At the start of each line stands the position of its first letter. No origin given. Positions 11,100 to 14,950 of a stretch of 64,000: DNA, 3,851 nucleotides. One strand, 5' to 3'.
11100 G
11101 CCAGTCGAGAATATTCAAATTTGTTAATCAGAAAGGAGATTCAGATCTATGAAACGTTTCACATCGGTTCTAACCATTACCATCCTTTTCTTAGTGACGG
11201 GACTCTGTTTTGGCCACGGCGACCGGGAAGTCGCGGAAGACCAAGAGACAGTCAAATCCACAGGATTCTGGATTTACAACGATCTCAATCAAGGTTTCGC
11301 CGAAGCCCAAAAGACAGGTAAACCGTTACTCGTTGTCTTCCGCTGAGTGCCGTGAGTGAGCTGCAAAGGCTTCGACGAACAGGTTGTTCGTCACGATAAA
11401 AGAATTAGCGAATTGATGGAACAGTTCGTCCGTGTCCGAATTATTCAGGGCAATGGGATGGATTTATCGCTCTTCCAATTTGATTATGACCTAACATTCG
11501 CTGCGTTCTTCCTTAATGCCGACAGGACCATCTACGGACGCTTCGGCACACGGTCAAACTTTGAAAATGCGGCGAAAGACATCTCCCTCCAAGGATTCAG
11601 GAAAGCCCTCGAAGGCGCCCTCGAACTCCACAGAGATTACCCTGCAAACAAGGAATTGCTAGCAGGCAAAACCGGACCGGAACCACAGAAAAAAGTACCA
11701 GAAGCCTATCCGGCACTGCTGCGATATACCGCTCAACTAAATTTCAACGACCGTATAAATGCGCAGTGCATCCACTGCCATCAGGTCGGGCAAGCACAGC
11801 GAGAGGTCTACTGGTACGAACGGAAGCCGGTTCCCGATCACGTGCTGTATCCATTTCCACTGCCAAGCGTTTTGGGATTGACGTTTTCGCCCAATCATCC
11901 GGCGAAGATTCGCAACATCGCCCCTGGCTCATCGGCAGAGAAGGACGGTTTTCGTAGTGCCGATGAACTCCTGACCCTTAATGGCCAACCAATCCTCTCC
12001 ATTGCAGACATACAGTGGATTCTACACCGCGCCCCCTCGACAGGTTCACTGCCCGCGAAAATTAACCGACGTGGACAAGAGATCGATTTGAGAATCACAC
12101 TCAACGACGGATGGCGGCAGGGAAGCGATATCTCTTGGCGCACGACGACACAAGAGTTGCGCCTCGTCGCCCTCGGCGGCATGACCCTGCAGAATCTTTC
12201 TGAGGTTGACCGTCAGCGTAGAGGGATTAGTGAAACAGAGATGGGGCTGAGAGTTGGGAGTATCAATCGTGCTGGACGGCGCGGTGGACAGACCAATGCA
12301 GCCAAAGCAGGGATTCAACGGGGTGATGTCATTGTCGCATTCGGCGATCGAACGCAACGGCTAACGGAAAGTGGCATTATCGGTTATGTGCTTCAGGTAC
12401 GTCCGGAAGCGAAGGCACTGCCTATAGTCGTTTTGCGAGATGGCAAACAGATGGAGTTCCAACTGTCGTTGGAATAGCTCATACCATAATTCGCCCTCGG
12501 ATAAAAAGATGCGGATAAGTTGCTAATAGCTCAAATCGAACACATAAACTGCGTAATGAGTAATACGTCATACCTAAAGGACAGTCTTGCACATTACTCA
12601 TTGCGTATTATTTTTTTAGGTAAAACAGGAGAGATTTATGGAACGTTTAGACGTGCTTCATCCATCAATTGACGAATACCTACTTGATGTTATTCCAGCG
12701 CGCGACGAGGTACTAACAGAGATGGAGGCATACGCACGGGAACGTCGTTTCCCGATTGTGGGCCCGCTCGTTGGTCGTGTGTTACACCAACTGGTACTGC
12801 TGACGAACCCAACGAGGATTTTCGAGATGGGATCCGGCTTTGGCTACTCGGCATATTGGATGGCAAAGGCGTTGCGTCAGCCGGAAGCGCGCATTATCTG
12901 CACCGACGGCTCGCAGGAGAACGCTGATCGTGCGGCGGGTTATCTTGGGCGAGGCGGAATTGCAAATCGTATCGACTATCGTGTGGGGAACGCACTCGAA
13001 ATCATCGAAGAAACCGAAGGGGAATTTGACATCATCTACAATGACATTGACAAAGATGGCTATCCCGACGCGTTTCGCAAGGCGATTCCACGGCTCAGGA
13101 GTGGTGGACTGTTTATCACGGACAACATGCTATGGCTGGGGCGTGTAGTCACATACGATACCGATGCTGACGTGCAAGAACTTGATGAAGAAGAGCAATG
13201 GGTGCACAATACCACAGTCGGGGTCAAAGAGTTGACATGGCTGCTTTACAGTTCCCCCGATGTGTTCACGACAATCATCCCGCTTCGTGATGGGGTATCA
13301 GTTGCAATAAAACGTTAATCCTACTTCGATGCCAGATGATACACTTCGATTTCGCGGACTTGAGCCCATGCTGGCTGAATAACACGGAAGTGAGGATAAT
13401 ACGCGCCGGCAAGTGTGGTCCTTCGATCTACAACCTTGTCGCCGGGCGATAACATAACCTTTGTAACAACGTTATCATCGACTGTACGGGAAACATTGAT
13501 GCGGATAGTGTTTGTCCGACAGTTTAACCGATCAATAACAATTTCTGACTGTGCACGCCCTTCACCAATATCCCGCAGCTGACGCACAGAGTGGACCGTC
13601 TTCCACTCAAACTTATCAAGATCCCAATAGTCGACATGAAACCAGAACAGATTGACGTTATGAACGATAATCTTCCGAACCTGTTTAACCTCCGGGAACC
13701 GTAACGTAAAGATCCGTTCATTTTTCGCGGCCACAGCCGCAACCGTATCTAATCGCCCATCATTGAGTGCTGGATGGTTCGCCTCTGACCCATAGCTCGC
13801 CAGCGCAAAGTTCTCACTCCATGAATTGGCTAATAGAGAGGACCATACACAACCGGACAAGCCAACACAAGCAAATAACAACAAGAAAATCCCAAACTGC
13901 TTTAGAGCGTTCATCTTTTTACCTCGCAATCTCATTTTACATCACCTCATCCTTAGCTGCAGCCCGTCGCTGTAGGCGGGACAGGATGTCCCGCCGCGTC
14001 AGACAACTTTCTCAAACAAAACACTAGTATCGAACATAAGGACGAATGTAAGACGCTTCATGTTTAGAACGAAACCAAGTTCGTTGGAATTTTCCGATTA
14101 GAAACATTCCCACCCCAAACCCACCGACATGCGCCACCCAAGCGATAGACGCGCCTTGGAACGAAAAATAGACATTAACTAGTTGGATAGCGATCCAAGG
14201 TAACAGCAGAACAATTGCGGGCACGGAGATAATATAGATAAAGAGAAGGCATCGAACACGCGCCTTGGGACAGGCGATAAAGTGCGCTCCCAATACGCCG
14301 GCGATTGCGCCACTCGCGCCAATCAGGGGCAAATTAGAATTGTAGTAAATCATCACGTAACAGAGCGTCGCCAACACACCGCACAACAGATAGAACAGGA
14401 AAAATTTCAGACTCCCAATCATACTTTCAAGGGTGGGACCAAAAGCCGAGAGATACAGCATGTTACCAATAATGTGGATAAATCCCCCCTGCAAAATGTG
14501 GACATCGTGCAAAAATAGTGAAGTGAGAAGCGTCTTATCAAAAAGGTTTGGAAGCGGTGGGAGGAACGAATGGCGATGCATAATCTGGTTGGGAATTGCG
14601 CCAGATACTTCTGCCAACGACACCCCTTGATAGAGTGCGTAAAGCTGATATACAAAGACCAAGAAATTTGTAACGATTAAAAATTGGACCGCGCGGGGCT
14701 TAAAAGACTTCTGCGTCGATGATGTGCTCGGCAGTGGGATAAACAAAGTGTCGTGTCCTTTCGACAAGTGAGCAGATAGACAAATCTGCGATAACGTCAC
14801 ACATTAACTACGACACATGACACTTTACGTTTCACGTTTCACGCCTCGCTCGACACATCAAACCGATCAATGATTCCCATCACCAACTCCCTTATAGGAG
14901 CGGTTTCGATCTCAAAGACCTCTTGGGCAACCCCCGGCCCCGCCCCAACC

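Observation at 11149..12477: Candidate double-TGA selenoprotein: thioredoxin-fold/PDZ periplasmic protein with TGA codons replacing the CxxC region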

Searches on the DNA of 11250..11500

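Call 57: search_rna_families(source=window, start=11250, end=11500, threshold=evalue, max_evalue=10)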
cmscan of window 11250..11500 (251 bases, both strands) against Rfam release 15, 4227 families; matches with E-value up to 10: 3.
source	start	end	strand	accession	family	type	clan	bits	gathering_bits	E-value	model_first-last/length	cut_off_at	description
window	11410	11488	+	RF01159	snoU18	Gene; snRNA; snoRNA; CD-box;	CL00047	16.6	47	2.5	1-71/71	no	Small nucleolar RNA U18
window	11389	11403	+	RF01111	SBWMV2_UPD-PKk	Cis-reg;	-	12.8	35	8.1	1-21/21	no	Pseudoknot of upstream pseudoknot domain (UPD) of the 3'UTR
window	11443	11469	-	RF02306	TtnuCD32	Gene; snRNA; snoRNA; CD-box;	-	12.1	100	6.9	72-98/98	no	Tetrahymena snoRNA TtnuCD32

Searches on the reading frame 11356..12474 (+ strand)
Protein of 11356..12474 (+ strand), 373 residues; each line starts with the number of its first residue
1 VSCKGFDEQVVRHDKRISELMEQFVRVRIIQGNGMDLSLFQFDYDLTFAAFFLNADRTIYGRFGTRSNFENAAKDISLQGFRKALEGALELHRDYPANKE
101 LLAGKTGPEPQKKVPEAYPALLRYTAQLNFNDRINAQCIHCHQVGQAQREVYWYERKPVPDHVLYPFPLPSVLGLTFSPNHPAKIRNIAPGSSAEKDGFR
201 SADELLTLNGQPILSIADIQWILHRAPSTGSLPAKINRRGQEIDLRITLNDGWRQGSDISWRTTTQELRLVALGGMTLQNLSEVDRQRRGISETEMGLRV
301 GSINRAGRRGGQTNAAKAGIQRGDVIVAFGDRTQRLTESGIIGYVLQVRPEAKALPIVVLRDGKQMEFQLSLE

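Call 13: find_related_loci(query=A2, collection=genome_contigs, flank=3000)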
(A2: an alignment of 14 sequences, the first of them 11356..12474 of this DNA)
Query A2 (373 aa) in genome_contigs; peptide patterns used: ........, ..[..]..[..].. (x = any residue, [..] = any of these).
599 stretches matched a pattern (row limit reached: there are more); 575 encode a relative of the query (tblastn E <= 1e-3); the best 80 are kept; 80 distinct loci.
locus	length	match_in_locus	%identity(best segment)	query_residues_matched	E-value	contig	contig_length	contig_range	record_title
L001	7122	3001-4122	87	1-373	0e+0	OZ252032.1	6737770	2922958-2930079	MAG: Candidatus Poribacteria bacterium isolate aa3f26ad-70d9-470a-add4-ad97223fdacd genome assembly, chromosome: 1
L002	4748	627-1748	84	1-373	0e+0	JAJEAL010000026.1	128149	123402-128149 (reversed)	MAG: Candidatus Poribacteria bacterium isolate jk18x7bins.5 k141_1517367, whole genome shotgun sequence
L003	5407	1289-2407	86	1-373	0e+0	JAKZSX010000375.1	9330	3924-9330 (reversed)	MAG: Candidatus Poribacteria bacterium isolate Langseth_MAG_00044 Langseth_MAG_00044_000000000375, whole genome shotgun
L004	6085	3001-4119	71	2-373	0e+0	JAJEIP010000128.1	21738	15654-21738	MAG: Candidatus Poribacteria bacterium isolate p16x65bins.2 k141_505946, whole genome shotgun sequence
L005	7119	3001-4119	71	2-373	0e+0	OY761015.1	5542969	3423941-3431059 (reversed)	MAG: Candidatus Poribacteria bacterium isolate b26c8cc1-2726-459c-8d02-9adedbaa8fd6 genome assembly, chromosome: 2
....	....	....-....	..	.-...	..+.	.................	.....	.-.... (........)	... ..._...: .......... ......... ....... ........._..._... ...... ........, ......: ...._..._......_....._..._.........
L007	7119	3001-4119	69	2-373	0e+0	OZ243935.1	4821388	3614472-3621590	MAG: Candidatus Poribacteria bacterium isolate 04a31957-9a65-48c7-867d-416cbb8de8da genome assembly, chromosome: 1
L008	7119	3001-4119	70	2-373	0e+0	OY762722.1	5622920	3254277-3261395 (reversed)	MAG: Candidatus Poribacteria bacterium isolate ed6806d3-dd7a-4409-98ee-5b7e1ebe3502 genome assembly, chromosome: 1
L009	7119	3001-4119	70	2-373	0e+0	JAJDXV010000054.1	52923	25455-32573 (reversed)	MAG: Candidatus Poribacteria bacterium isolate jk18x27bins.53 k141_1309311, whole genome shotgun sequence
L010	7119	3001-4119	68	1-373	0e+0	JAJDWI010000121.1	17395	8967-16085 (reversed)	MAG: Candidatus Poribacteria bacterium isolate jk18x25bins.18 k141_31716, whole genome shotgun sequence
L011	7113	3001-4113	69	2-373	0e+0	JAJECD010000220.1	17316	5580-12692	MAG: Candidatus Poribacteria bacterium isolate jk18x9bins.85 k141_404363, whole genome shotgun sequence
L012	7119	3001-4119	70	2-373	0e+0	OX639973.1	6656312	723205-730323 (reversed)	MAG: uncultured Poribacteria bacterium isolate a51c2dcd-0bc8-4832-ac43-f95c9d639ad7 genome assembly, chromosome: 1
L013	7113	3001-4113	69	2-373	0e+0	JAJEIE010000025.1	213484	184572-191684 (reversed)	MAG: Candidatus Poribacteria bacterium isolate p16x65bins.49 k141_257545, whole genome shotgun sequence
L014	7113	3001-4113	69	2-373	0e+0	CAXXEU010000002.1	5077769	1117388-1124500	MAG: Candidatus Poribacteria bacterium isolate 3e89c7d8-7361-487e-81cd-bcd86543e134 genome assembly, contig: contig_2, w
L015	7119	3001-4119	69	2-373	0e+0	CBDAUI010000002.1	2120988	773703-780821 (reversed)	MAG: Candidatus Poribacteria bacterium isolate ebb03bee-5bc3-4167-9627-03da9fd662bd genome assembly, contig: contig_2, w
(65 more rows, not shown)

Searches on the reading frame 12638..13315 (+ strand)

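Call 29: search_protein_families(library=pfam, proteins=[window:12638-13315:+], max_evalue=0.0001)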
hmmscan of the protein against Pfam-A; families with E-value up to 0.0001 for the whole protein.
window:12638-13315:+ (226 aa): 3 families
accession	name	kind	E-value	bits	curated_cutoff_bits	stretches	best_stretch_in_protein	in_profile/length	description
PF01596.23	Methyltransf_3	-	4.8e-27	95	22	1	41-225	28-203/204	O-methyltransferase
PF13578.12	Methyltransf_24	-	2.4e-11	44.9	26.3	1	63-163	2-104/105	Methyltransferase domain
PF13649.12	Methyltransf_25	-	6.9e-07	30.3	27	1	61-157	1-97/97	Methyltransferase domain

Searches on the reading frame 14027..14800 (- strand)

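Call 29: search_protein_families(library=pfam, proteins=[window:14027-14800:-], max_evalue=0.0001)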
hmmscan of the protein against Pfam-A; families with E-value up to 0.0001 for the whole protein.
window:14027-14800:- (258 aa): 1 family
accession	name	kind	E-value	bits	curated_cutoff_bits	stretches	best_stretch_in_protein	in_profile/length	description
PF01694.28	Rhomboid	-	8.8e-27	94.5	22.6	1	91-235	7-137/143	Rhomboid domain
